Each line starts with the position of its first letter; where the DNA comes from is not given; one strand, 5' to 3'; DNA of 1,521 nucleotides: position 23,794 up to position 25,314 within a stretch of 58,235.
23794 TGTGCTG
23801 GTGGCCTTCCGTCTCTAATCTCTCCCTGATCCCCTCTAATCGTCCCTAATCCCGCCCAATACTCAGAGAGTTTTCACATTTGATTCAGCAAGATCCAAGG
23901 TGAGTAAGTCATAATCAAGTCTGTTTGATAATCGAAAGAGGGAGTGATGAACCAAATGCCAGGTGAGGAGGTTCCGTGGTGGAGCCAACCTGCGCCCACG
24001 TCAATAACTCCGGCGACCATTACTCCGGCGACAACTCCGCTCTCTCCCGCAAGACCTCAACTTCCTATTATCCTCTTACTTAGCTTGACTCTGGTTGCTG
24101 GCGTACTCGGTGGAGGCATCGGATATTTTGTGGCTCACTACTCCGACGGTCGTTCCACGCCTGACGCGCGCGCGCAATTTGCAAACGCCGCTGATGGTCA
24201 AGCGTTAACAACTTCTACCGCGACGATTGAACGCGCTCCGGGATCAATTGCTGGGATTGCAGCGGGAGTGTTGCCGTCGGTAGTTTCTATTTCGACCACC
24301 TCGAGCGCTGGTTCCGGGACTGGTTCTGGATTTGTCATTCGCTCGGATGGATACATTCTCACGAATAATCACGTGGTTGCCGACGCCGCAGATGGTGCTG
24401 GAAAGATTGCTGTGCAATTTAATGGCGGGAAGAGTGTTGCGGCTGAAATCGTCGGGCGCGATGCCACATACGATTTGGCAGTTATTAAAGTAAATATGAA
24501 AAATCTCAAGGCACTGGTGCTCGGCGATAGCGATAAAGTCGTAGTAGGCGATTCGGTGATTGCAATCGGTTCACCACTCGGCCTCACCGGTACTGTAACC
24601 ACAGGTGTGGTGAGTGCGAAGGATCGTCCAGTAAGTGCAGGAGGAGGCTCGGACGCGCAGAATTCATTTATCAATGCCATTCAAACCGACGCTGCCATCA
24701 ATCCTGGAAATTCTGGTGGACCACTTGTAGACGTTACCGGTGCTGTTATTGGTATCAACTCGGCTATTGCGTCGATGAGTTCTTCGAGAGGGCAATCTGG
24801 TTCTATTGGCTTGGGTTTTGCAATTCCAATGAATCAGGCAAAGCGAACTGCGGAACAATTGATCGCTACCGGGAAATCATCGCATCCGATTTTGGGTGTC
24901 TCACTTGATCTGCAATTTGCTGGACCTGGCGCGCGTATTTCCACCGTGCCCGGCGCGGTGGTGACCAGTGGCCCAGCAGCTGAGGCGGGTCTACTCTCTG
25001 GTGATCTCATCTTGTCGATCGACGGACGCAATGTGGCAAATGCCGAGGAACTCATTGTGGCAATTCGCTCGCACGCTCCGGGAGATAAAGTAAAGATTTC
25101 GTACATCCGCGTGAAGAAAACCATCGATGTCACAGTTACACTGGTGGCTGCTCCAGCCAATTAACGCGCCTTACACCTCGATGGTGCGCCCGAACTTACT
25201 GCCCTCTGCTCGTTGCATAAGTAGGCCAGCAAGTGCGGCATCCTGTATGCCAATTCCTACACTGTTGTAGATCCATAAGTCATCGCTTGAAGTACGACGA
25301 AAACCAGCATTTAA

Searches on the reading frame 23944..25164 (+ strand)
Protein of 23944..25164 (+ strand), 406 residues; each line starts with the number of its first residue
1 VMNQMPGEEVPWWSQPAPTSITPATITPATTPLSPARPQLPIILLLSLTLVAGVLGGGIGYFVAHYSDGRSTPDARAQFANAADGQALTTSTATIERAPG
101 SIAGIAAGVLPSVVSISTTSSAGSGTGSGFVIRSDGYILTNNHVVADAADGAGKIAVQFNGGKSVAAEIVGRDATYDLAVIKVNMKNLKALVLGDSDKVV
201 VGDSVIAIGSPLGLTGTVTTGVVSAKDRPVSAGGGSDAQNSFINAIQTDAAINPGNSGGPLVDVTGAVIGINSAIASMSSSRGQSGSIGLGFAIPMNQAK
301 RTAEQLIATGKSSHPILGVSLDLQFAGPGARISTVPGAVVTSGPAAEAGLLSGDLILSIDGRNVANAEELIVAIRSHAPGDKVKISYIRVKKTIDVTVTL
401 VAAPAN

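Call 4: search_protein_families(library=pfam, proteins=[window:23944-25164:+], max_evalue=0.01)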
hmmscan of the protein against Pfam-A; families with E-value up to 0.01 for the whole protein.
window:23944-25164:+ (406 aa): 5 families
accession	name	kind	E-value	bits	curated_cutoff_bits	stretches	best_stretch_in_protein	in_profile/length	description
PF13365.12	Trypsin_2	-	1.2e-34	120.6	27.6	1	127-271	1-144/144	Trypsin-like peptidase domain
PF00089.32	Trypsin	-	4.7e-17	63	20.6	1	109-281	11-204/220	Trypsin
PF13180.12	PDZ_2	-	4.9e-15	56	27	1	318-400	4-80/80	PDZ domain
PF17820.7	PDZ_6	-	9.4e-09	35.3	27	1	338-379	4-45/54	PDZ domain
PF00595.29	PDZ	-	9.1e-06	26.4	23.2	1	340-385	32-78/81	PDZ domain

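Call 36: search_protein_families(library=ncbifam, proteins=[window:23944-25161:+], max_evalue=0.01)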
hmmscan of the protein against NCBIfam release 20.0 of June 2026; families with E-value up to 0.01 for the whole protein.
window:23944-25161:+ (406 aa): 22 families
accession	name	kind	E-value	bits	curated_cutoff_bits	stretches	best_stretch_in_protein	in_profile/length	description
TIGR02037.1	degP_htrA_DO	subfamily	2.4e-82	277.2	416.2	1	121-403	56-330/434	Do family serine endopeptidase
NF050055.1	SerProtHtrAMycob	equivalog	1.3e-80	271.7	800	1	45-399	159-497/502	serine protease HtrA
NF041521.1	HhoA_HhoB_HtrA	equivalog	4.6e-68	230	450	1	120-400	52-331/335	HhoA/HhoB/HtrA family serine endopeptidase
NF047968.1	SerProtHtrA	equivalog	3.8e-66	223.9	470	1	68-400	32-357/357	serine protease HtrA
NF007526.1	PRK10139.1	equivalog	1.5e-54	185.5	756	1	123-400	89-359/456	serine endoprotease DegQ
TIGR02038.1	protease_degS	equivalog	2.2e-52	178.4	422.95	1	52-400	10-346/351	outer membrane-stress sensor serine endopeptidase DegS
NF053637.1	SerProtHtrAspr2045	equivalog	3.1e-50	171.2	650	1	44-401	12-387/394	serine protease HtrA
NF040960.1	MamE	equivalog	1.3e-48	166.1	800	2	88-306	87-293/659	magnetosome formation protease MamE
NF008189.1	PRK10942.1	equivalog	7.1e-48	163.2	720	1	126-401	114-382/477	serine endoprotease DegP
NF008147.1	PRK10898.1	equivalog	3.6e-47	161.2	408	1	117-401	70-348/352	outer membrane-stress sensor serine endopeptidase DegS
NF040961.1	MamO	equivalog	8.9e-23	80.5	800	1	42-277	27-245/648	magnetosome protein MamO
NF033740.0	MarP_fam_protase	equivalog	1.4e-21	77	250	1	106-279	190-358/390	MarP family serine protease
TIGR00054.1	TIGR00054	equivalog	1.1e-07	31.1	147.55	1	319-401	191-270/421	RIP metalloprotease RseP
NF040965.1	MamP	equivalog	2.1e-06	27.6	300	1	345-397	147-199/290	magnetosome magnetite formation protein MamP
NF041199.1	trx7_PDZ_seleno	equivalog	8.7e-06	24.9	300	1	341-399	329-389/390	Trx7/PDZ domain-containing (seleno)protein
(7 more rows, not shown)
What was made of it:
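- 23944..25164 (+): Paralogous ordinary HtrA (TM anchor, no cassette), used as the comparison. NCBIfam mycobacterial HtrA model 271.7 bits, below its cut-off of 800 (call 36).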
